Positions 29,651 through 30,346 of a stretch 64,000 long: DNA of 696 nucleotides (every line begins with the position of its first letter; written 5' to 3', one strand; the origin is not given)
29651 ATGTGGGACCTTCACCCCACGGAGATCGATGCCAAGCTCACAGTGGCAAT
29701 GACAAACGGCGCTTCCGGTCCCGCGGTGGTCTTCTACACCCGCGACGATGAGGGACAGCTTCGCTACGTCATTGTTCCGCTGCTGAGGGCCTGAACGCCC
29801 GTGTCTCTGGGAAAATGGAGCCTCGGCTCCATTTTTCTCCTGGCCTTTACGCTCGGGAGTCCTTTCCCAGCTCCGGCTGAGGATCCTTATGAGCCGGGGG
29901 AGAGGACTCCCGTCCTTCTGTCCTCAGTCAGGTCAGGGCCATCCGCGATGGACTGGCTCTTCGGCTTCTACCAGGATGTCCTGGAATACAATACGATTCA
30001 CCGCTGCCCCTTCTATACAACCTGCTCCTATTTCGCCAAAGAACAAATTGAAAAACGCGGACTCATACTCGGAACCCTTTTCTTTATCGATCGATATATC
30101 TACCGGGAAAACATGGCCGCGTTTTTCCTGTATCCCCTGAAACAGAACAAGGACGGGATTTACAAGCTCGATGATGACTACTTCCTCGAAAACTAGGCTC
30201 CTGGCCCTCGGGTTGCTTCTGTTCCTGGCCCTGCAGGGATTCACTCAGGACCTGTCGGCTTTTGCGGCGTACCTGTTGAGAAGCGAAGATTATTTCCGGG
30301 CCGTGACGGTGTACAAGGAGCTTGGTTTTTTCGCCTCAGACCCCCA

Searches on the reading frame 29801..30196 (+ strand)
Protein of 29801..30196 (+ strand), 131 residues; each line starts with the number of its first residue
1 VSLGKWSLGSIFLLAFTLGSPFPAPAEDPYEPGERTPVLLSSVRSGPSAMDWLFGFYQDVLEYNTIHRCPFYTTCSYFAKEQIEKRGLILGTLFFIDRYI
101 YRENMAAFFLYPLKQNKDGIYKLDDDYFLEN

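Call 80: search_protein_families(library=pfam, proteins=[window:29801-30196:+], max_evalue=0.0001)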
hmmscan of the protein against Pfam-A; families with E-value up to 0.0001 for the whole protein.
window:29801-30196:+ (131 aa): 1 family
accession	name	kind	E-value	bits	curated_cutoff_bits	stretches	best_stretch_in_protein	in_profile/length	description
PF01809.23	YidD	-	2.5e-08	34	27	1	52-98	6-52/67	Putative membrane protein insertion efficiency factor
